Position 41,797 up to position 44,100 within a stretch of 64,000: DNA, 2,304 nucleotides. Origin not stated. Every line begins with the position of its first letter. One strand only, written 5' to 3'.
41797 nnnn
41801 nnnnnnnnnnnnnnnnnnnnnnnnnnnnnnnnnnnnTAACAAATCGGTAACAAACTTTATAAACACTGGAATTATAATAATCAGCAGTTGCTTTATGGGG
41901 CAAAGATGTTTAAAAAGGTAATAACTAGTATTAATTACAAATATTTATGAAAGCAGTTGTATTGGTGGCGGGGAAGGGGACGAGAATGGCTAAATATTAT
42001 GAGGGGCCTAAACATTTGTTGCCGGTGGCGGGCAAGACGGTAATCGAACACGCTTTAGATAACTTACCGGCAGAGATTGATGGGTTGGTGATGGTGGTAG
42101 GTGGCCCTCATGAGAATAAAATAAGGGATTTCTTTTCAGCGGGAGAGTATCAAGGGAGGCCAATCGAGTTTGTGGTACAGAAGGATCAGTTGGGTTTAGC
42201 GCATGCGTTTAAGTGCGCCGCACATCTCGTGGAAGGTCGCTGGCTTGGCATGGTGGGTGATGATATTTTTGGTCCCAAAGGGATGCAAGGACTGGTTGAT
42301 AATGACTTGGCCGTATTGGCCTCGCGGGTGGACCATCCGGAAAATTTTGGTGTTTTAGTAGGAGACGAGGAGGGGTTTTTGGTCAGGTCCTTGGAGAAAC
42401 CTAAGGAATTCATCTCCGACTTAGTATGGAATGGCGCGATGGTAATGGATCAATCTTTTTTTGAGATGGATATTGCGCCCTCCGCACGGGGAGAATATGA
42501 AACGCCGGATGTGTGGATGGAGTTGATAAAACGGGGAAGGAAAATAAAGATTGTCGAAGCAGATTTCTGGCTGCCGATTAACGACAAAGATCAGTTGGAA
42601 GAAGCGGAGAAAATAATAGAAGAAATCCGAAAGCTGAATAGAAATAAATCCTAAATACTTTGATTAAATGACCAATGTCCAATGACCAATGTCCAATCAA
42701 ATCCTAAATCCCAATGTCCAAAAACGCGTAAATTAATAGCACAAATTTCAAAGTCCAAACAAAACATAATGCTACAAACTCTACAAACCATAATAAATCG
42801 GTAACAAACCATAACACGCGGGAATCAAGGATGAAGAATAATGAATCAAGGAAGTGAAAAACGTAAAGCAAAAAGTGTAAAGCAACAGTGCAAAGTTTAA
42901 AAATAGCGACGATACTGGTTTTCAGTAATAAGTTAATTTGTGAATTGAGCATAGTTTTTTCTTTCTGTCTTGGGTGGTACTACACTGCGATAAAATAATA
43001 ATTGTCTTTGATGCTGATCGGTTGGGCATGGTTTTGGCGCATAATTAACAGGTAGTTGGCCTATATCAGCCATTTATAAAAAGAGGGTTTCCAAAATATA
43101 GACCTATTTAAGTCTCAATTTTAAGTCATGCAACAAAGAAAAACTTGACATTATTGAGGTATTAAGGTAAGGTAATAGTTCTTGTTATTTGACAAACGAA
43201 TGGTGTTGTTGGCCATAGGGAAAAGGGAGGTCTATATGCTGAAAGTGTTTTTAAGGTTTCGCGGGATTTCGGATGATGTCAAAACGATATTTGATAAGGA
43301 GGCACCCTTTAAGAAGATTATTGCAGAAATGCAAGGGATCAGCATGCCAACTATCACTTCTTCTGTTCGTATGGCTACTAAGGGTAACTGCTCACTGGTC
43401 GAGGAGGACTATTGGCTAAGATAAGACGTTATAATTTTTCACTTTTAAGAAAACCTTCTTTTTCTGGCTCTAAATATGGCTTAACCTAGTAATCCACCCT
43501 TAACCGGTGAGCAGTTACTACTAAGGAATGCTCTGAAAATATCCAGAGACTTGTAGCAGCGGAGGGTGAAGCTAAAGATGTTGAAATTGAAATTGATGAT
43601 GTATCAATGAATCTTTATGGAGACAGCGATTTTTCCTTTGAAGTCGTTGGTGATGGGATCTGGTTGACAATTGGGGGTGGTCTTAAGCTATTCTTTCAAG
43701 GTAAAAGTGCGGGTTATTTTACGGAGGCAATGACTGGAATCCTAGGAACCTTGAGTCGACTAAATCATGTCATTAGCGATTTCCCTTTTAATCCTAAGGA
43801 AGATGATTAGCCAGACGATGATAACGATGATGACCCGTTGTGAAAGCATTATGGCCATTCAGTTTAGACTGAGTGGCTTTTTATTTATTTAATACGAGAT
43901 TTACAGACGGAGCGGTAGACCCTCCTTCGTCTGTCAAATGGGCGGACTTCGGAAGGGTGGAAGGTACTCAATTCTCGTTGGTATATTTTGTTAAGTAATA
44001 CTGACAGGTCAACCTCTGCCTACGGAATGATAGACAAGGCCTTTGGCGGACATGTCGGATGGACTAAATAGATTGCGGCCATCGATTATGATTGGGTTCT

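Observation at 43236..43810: A gene split by a MITE insertion with an 8-bp target-site duplication; precise in-silico excision restores one 144-codon ORF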

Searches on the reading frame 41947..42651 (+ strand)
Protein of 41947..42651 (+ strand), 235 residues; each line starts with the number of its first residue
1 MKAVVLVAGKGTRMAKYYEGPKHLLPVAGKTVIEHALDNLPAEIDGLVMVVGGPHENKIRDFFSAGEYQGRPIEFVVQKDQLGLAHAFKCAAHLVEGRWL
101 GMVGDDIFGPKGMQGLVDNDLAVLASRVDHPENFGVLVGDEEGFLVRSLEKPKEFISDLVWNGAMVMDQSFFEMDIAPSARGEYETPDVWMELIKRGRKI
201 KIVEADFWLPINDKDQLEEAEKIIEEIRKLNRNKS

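Call 22: list_cluster_members(proteins=[P0001, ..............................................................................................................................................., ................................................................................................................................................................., window:43607-43807:+, window:41947-42651:+, window:44012-45349:-])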
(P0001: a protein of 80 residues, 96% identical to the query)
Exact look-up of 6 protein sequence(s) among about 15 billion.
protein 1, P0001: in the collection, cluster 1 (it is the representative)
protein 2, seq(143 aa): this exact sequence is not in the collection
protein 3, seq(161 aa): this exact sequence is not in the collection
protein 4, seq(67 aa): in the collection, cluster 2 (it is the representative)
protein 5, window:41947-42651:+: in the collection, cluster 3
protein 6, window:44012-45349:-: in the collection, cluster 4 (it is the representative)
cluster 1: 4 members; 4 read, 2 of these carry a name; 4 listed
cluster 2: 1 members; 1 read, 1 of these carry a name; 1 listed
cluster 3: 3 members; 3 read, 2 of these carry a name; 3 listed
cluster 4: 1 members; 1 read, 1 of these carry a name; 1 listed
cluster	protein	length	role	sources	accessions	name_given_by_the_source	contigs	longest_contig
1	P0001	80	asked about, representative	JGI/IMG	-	-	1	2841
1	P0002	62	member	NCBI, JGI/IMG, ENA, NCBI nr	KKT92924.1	MAG: hypothetical protein UW94_C0011G0036 [Parcubacteria group bacterium ...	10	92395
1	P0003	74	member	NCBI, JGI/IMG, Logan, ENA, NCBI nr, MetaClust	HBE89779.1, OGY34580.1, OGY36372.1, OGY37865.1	MAG: hypothetical protein A3E37_02300 [Candidatus Andersenbacteria bacterium ... | MAG: hypothetical protein A3B76_06335 [Candidatus Andersenbacteria bacterium ... | \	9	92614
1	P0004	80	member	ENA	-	-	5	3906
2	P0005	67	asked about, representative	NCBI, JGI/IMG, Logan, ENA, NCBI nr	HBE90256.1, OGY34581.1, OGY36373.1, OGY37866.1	MAG: hypothetical protein A3E37_02305 [Candidatus Andersenbacteria bacterium ... | MAG: hypothetical protein A3B76_06340 [Candidatus Andersenbacteria bacterium ...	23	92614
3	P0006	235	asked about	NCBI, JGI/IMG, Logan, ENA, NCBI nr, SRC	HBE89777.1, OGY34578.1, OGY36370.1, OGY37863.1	MAG: hypothetical protein A3E37_02290 [Candidatus Andersenbacteria bacterium ... | MAG: hypothetical protein A3B76_06325 [Candidatus Andersenbacteria bacterium ...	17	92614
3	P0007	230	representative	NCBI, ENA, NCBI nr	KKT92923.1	MAG: Nucleotidyl transferase [Parcubacteria group bacterium GW2011_GWA2_45_14]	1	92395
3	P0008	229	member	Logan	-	-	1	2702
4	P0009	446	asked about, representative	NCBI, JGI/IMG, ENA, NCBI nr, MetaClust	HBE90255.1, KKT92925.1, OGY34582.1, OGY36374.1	MAG: UDP-glucose 6-dehydrogenase [Candidatus Andersenbacteria bacterium ... | MAG: Nucleotide sugar dehydrogenase [Parcubacteria group bacterium GW2011_GWA2_45_14] | status=active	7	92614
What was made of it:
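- Organism: exact protein matches to Andersenbacteria/Parcubacteria MAGs (call 22). MAG annotations list the two halves as separate hypothetical proteins (call 22).
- Tried and rejected: Exact look-ups of the intact 143- and 161-aa versions were not in the collection (call 22).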

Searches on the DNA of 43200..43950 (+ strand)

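Call 33: search_rna_families(sources=[L004, L012, L040, L049], threshold=gathering)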
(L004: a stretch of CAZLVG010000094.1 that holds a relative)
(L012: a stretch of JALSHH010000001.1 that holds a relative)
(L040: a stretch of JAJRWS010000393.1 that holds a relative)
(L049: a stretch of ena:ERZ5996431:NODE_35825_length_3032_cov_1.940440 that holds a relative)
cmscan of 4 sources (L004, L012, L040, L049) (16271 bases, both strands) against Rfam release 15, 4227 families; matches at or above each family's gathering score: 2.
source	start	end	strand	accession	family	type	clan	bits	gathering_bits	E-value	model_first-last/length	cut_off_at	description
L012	5575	8000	+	RF02541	LSU_rRNA_bacteria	Gene; rRNA;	CL00112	2196.5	50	0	1-2595/2925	3'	Bacterial large subunit ribosomal RNA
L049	180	579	+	RF00023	tmRNA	Gene;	CL00001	129.9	47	4.1e-51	1-374/374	no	transfer-messenger RNA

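Call 84: search_rna_families(source=window, start=43200, end=43900, threshold=evalue, max_evalue=1)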
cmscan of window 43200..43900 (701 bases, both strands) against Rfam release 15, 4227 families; matches with E-value up to 1: 1.
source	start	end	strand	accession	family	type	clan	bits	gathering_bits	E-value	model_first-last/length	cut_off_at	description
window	43780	43886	+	RF00378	Qrr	Gene; sRNA;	-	43.1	50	1.6e-06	1-108/108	no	Qrr RNA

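Call 87: search_rna_families(source=window, start=43700, end=43950, threshold=evalue, max_evalue=1, show_alignments=1)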
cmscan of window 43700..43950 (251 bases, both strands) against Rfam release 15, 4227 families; matches with E-value up to 1: 1.
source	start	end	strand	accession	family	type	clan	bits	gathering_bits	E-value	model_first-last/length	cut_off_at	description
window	43780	43886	+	RF00378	Qrr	Gene; sRNA;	-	43.1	50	5.9e-07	1-108/108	no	Qrr RNA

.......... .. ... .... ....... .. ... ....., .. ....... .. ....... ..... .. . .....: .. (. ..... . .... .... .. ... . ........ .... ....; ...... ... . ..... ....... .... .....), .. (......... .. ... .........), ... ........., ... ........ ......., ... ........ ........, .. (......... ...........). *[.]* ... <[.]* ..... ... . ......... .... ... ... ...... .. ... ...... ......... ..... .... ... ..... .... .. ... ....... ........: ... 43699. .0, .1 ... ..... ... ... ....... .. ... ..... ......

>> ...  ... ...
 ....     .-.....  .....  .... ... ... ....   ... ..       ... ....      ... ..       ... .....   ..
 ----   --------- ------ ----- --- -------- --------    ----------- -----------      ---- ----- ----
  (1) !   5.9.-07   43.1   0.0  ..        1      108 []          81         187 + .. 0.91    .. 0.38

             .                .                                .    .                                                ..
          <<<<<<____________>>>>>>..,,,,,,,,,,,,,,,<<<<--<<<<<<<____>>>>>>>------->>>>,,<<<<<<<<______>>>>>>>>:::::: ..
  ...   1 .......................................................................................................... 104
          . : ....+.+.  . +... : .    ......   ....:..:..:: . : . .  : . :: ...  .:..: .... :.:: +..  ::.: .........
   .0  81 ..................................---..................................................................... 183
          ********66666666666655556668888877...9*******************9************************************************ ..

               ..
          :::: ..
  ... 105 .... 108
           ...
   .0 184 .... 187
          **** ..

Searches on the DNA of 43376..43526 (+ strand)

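Call 44: search_dna_similar(query=window:43376-43526:+, collection=plasmids, mode=distant, max_evalue=1, max_rows=15)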
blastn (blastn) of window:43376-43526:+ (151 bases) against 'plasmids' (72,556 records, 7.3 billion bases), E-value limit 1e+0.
No match.
